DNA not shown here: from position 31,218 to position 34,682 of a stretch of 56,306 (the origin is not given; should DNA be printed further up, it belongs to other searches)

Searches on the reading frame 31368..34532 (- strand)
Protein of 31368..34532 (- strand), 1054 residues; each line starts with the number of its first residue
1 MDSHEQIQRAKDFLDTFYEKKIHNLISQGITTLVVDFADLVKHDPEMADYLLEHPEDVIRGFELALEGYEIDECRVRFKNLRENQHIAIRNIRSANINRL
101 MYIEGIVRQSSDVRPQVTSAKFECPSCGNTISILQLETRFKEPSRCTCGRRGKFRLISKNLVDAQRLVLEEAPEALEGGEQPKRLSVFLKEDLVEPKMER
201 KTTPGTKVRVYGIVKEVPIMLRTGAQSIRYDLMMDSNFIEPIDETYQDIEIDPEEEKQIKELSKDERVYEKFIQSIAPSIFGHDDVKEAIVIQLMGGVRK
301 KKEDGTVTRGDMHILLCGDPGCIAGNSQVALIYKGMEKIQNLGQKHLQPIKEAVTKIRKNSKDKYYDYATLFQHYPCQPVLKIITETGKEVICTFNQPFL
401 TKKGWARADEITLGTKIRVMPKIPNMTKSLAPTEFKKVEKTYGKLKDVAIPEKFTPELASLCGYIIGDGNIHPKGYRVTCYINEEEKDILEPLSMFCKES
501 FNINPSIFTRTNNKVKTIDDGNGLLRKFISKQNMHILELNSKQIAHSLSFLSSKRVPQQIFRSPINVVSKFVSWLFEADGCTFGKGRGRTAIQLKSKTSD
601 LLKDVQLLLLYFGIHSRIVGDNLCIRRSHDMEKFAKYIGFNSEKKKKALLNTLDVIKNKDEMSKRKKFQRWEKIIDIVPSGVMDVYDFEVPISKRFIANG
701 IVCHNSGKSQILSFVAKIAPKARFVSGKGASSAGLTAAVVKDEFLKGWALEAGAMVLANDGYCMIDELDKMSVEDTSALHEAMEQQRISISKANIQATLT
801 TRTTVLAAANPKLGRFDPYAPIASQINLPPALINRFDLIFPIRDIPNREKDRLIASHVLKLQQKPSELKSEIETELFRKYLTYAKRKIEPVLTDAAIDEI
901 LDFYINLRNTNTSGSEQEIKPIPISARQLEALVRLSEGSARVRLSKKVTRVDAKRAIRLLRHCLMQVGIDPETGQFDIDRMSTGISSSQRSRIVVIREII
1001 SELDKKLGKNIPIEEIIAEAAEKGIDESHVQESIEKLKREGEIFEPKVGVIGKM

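Call 5: search_protein_families(library=pfam, proteins=[window:31368-34532:-], max_evalue=0.01)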
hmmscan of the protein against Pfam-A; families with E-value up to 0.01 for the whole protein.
window:31368-34532:- (1054 aa): 10 families
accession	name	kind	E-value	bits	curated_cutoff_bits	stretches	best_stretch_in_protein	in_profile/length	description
PF00493.29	MCM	-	1.1e-86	290.1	23.3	2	707-861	69-223/224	MCM P-loop domain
PF17855.7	MCM_lid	-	4.6e-25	88.4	27.4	1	875-964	1-87/87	MCM AAA-lid domain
PF17207.9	MCM_OB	-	7.7e-25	87.5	24.8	1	89-217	2-125/126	MCM OB domain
PF14528.11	LAGLIDADG_3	-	4.3e-15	56.2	22.5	1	568-639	3-82/82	LAGLIDADG-like domain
PF14890.11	Intein_splicing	-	3.5e-11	43.6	35.8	1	360-705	29-155/155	Intein splicing domain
PF14551.11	MCM_N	-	5.5e-09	36.8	24.9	1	11-69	5-72/95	MCM N-terminal domain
PF01078.27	Mg_chelatase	-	8.6e-07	29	20.3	1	750-811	97-158/207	Magnesium chelatase, subunit ChlI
PF21120.3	MCM_WH_arc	-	1.3e-05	25.6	26.1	1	993-1049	3-60/63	Archaeal MCM, winged-helix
PF22798.2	DUF5817_CT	-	0.00025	21.3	29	1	1014-1045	16-47/54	DUF5817, C-terminal domain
PF07726.17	AAA_3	-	0.0073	16.6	27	0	762-811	65-112/131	ATPase family associated with various cellular activities (AAA)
